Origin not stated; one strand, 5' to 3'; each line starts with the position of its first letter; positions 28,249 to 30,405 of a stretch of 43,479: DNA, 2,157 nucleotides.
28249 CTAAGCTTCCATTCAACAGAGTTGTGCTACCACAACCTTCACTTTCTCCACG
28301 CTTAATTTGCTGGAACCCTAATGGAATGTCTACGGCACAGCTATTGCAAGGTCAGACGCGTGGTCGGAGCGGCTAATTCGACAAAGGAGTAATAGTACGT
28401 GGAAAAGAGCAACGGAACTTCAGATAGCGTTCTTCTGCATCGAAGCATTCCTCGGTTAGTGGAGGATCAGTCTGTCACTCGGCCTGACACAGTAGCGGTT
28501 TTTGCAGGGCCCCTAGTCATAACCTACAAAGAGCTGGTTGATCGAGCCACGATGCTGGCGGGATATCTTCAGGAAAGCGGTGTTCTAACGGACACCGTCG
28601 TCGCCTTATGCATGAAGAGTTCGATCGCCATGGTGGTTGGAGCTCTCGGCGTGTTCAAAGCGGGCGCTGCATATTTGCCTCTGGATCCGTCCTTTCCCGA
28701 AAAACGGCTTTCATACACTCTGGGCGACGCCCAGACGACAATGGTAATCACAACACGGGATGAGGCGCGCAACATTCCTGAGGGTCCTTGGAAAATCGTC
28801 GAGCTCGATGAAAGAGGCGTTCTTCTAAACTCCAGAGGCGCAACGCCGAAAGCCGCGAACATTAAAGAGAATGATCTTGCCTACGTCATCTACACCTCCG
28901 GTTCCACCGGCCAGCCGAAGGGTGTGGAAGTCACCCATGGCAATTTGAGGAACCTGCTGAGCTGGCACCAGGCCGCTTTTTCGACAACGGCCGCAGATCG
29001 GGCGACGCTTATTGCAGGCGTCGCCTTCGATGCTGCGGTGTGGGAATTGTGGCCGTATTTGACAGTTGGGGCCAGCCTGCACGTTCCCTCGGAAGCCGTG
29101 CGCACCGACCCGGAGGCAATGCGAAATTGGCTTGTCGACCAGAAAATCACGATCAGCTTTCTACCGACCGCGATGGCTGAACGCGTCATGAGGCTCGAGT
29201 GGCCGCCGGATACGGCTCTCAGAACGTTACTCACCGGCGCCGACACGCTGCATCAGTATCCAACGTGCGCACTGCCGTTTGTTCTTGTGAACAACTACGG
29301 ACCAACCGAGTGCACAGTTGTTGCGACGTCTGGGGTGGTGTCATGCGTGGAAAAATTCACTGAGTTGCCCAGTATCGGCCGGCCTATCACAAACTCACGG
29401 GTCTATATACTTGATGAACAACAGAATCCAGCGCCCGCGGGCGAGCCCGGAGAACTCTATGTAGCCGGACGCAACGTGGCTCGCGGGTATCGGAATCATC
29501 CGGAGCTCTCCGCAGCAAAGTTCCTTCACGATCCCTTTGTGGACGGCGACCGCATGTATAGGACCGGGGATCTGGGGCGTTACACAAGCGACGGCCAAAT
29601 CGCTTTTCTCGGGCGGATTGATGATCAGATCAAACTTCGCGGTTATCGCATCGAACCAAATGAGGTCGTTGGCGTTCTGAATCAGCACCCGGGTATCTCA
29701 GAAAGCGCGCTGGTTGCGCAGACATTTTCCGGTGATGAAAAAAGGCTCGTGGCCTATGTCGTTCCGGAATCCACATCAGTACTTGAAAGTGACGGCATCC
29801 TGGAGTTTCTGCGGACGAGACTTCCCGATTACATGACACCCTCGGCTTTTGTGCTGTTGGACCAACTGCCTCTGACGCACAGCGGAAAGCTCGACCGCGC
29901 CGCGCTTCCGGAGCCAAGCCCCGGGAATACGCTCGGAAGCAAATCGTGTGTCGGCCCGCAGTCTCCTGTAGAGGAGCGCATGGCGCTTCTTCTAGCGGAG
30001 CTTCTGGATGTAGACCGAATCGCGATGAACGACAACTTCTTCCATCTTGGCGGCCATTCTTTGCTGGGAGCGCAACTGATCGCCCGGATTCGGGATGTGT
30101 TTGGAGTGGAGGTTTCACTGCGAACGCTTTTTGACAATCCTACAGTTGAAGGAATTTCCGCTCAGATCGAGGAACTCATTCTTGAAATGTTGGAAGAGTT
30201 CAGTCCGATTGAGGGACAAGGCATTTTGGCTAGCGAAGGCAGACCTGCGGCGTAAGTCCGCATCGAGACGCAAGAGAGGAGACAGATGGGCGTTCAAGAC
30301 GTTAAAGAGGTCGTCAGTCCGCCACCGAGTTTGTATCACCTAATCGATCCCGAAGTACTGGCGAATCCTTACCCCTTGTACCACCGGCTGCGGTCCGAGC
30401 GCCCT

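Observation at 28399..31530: Orphan A-T didomain with the canonical Leu specificity code plus adjacent P450: a minimal cassette for hydroxylating carrier-tethered leucine, with no assembly line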

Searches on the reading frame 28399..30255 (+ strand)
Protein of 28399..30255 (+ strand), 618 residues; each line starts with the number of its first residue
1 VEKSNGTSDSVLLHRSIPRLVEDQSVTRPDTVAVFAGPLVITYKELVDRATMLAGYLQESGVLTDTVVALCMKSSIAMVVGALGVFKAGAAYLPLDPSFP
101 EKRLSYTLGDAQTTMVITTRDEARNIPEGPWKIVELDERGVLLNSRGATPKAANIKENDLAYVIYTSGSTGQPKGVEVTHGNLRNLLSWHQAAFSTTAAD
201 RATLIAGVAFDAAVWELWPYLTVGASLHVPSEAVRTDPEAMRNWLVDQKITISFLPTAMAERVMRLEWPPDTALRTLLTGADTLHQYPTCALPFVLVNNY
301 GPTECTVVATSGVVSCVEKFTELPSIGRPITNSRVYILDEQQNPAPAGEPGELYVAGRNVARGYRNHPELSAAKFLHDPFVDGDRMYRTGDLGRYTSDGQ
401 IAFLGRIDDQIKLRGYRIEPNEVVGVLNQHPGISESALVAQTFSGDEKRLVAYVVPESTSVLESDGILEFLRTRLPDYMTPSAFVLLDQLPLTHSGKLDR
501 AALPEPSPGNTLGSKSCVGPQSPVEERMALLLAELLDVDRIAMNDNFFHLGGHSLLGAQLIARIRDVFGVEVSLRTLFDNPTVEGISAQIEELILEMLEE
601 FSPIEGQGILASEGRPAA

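Call 3: search_protein_families(library=pfam, proteins=[window:28399-30255:+])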
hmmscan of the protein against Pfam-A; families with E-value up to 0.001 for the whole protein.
window:28399-30255:+ (618 aa): 3 families
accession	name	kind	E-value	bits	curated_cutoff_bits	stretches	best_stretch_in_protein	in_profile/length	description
PF00501.34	AMP-binding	-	2.6e-75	254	29.9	1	22-364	2-383/384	AMP-binding enzyme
PF00550.31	PP-binding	-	9.8e-15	55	20.8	1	531-588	6-65/67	Phosphopantetheine attachment site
PF13193.12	AMP-binding_C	-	2.2e-11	44.9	24.5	1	426-497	5-76/76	AMP-binding enzyme C-terminal domain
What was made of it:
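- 28399..30255 (+): Stand-alone A-T protein (618 aa). A domain ~residues 22-497, T domain 531-588, phosphopantetheine Ser554 (codon 30058-30060). Specificity code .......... (Leu). Pfam, call 3.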

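Call 7: search_solved_structures(query=window:28399-30255:+, show_alignments=5, max_evalue=1e-20)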
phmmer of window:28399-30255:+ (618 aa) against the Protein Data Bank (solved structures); distinct sequences matched with E-value up to 1e-20: 124 (the best 60 are shown).
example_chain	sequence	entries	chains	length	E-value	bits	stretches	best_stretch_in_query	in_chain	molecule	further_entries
6mfz_A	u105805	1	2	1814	3.6e-216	722.6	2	15-595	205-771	Linear gramicidin synthase subunit A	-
9be3_A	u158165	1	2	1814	6.7e-216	721.7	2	15-590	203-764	Linear gramicidin synthase subunit A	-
9meh_A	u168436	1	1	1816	6.8e-216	721.7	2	15-590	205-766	Linear gramicidin synthase subunit A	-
9be4_A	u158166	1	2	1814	2.6e-215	719.7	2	15-590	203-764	Linear gramicidin synthase subunit A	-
6mfy_A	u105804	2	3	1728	5.4e-202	675.8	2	15-595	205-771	Linear gramicidin synthase subunit A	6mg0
8hlk_A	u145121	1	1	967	3.8e-137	461.6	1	5-507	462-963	Microcystin synthetase B (Fragment)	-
8xjz_C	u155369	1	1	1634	2.6e-135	455.6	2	23-584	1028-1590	Peptide synthetase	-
5u89_A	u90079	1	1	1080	5.4e-117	395.1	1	18-592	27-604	Amino acid adenylation domain protein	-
5es5_A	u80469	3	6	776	5.2e-113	381.9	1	15-589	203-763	Linear gramicidin synthetase subunit A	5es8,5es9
6mfw_A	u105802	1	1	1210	6.7e-113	381.6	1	15-595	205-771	Linear gramicidin synthase subunit A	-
6mfx_A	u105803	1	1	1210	8.8e-113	381.2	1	15-594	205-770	Linear gramicidin synthase subunit A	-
9bfd_A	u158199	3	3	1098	1.6e-111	377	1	15-589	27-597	Tyrocidine synthase 1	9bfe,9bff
9bfd_B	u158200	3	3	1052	1.3e-110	374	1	20-591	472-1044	Tyrocidine synthase 2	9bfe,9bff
2vsq_A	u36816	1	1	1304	5.5e-109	368.7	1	27-591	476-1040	SURFACTIN SYNTHETASE SUBUNIT 3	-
8jbr_A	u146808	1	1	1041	3.9e-107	362.5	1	17-586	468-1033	McyA protein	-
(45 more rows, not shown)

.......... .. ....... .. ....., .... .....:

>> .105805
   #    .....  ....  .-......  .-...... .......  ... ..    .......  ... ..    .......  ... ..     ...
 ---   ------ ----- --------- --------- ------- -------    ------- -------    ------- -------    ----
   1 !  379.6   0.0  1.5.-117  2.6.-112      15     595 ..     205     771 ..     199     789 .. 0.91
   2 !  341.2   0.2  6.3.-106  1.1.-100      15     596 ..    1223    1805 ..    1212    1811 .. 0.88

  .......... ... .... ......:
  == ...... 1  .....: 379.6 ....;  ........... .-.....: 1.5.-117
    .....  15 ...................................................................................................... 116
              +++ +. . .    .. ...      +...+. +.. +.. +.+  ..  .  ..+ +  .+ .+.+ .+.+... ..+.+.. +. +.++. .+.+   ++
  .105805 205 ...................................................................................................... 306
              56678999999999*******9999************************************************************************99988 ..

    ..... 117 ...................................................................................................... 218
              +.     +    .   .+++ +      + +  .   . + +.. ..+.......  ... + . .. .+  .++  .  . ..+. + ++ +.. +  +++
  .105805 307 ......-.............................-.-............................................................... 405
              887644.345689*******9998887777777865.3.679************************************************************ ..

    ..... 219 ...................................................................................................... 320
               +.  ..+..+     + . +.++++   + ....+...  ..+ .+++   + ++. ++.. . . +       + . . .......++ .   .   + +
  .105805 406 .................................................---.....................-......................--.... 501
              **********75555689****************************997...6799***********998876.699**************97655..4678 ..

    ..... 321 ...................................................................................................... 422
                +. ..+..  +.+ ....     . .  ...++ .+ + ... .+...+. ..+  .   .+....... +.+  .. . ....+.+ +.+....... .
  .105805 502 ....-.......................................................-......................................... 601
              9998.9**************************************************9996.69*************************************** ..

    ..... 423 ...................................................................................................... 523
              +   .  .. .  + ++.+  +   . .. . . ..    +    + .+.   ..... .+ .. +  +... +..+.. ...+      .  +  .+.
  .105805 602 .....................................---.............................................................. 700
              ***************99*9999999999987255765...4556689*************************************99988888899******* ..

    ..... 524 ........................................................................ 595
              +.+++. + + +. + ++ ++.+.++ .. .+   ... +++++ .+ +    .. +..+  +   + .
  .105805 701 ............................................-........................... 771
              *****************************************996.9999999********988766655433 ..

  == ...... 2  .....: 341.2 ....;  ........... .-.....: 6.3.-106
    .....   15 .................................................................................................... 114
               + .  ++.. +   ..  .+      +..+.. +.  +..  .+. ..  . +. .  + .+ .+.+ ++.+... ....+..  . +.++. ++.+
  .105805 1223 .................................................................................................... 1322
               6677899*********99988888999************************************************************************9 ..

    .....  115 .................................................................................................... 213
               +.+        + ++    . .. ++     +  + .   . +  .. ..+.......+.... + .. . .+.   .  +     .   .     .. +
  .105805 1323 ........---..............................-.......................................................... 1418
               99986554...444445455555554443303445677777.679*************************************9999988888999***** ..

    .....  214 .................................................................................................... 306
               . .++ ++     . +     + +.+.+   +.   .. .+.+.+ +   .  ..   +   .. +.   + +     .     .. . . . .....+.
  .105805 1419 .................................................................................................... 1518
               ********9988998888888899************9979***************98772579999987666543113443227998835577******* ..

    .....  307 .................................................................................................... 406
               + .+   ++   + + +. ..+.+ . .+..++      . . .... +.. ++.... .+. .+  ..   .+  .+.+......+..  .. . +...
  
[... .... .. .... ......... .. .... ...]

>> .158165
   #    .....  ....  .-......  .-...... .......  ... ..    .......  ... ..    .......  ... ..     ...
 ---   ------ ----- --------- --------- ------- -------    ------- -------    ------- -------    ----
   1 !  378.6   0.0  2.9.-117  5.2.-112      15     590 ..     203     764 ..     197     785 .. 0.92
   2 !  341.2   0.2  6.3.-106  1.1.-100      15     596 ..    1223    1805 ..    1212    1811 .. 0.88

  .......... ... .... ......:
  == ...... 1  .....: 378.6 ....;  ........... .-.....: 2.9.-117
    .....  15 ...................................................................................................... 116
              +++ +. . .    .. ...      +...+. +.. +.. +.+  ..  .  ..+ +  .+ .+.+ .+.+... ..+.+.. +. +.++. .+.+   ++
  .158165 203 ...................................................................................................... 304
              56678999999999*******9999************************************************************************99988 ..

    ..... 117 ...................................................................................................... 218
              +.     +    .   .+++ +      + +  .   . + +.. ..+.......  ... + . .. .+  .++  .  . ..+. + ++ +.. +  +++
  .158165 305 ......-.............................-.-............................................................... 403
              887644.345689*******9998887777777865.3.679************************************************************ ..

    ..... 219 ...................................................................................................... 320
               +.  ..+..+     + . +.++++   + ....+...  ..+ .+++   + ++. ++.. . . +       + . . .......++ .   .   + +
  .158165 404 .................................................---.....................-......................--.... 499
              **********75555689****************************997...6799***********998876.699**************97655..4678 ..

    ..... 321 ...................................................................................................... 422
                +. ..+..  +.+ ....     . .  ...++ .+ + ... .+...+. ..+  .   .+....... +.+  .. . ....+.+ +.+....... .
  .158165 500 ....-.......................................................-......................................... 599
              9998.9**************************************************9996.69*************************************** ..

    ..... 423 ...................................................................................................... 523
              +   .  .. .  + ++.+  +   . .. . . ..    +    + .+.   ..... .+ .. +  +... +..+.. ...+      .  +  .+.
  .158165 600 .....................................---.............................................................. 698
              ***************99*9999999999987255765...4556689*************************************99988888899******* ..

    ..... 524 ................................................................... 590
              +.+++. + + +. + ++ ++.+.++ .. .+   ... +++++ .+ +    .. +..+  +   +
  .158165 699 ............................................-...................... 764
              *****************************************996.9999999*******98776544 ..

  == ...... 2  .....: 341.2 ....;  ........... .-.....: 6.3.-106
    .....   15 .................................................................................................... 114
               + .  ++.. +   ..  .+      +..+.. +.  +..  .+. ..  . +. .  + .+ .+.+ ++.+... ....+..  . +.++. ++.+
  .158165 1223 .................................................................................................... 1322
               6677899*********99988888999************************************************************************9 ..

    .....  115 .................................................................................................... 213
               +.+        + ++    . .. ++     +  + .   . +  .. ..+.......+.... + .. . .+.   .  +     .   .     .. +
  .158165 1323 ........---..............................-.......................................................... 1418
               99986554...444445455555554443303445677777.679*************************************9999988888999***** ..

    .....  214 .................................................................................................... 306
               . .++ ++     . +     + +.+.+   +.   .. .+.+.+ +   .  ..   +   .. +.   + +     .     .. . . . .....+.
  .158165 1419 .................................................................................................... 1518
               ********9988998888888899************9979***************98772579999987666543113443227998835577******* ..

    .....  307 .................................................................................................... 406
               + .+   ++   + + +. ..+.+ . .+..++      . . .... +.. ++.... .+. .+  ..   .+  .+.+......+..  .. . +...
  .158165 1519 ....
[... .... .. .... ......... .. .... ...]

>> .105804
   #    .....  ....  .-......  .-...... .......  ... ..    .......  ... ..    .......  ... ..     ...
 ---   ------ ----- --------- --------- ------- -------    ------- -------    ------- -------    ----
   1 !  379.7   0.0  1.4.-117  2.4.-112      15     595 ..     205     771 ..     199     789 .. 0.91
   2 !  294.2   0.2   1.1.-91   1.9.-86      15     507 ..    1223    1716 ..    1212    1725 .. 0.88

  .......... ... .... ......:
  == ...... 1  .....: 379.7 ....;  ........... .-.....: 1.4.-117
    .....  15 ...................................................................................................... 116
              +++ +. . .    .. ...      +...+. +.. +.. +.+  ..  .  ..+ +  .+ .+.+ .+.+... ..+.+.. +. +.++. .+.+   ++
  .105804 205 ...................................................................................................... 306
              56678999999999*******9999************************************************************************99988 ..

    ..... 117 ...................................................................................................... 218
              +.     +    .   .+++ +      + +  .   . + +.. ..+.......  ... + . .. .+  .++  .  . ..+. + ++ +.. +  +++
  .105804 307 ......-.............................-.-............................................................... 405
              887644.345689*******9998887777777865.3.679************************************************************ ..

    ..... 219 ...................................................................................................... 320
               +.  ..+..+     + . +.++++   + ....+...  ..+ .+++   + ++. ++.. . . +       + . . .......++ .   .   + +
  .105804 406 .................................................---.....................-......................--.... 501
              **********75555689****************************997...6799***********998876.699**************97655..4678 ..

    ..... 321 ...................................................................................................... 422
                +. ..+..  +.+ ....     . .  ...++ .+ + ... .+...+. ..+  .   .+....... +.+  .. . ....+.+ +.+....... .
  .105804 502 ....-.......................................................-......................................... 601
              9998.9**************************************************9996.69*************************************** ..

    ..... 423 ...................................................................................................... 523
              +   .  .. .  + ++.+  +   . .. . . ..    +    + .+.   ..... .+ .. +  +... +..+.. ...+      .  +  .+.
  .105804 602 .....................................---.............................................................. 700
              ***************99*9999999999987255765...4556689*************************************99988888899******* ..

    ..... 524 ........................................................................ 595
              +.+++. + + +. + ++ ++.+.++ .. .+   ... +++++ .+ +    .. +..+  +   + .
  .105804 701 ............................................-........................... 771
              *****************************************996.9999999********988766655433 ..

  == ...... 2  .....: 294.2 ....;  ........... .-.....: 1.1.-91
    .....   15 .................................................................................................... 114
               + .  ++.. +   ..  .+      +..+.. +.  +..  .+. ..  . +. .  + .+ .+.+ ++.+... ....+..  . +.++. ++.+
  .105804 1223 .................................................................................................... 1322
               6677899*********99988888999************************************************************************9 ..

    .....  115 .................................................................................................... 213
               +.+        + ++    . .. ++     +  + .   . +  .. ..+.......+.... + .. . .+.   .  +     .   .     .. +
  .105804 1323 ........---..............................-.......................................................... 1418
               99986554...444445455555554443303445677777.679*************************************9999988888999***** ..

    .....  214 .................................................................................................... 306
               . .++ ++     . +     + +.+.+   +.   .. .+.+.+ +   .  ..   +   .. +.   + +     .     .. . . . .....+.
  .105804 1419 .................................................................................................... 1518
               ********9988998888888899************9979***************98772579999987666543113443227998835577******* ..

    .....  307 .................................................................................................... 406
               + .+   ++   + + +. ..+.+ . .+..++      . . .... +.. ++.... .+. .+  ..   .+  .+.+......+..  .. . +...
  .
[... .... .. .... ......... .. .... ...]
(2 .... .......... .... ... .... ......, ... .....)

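Call 9: find_homologous_proteins(query=window:28399-30255:+, max_evalue=1e-50)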
Query window:28399-30255:+ (618 aa): 7990 proteins with E <= 1e-50 among 8000 candidates; the best 120 are listed.
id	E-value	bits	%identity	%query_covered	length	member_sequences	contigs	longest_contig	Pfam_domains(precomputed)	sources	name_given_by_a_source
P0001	0.0e+0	1390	100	100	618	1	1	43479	PF00550.32,PF00501.35,PF13193.13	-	-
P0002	2.1e-235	801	60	95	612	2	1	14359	PF00550.32,PF00501.35,PF13193.13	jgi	jgi:amino acid adenylation domain-containing protein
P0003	3.2e-227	774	59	97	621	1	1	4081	PF00550.32,PF00501.35,PF13193.13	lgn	-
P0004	1.3e-226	772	59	97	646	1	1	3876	PF00550.32,PF00501.35,PF13193.13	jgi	jgi:amino acid adenylation domain-containing protein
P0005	2.3e-225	768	57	97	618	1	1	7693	PF00550.32,PF00501.35,PF13193.13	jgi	jgi:amino acid adenylation domain-containing protein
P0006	4.0e-224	764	59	95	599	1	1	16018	PF00550.32,PF00501.35,PF13193.13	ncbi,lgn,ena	-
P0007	4.2e-220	751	55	99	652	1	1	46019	PF00550.32,PF00501.35,PF13193.13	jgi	jgi:amino acid adenylation domain-containing protein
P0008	1.5e-219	749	57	96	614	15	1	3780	PF00550.32,PF00501.35,PF13193.13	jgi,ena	-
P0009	1.9e-219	748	54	99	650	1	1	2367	PF00550.32,PF00501.35,PF13193.13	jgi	jgi:amino acid adenylation domain-containing protein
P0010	9.8e-219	746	56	97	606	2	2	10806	PF00550.32,PF00501.35,PF13193.13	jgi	-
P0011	4.9e-218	744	56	97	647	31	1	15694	PF00550.32,PF00501.35,PF13193.13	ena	-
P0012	5.4e-218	744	58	94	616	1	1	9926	PF00550.32,PF00501.35,PF13193.13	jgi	jgi:amino acid adenylation domain-containing protein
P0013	1.7e-215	735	56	97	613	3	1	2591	PF00550.32,PF00501.35,PF13193.13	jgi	jgi:amino acid adenylation domain-containing protein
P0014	2.8e-215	735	55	97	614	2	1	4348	PF00550.32,PF00501.35,PF13193.13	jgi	jgi:amino acid adenylation domain-containing protein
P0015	1.7e-214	732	58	94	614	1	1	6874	PF00550.32,PF00501.35,PF13193.13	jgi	jgi:amino acid adenylation domain-containing protein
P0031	2.9e-210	718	53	99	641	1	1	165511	PF00550.32,PF00501.35,PF13193.13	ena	-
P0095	1.5e-205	703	53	96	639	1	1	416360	PF00550.32,PF00501.35,PF13193.13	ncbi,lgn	-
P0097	1.5e-205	702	54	97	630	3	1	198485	PF00550.32,PF00501.35,PF13193.13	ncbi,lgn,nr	ncbi:MAG TPA: non-ribosomal peptide synthetase [Candidatus Cybelea sp.]|nr:non-ribosomal peptide syn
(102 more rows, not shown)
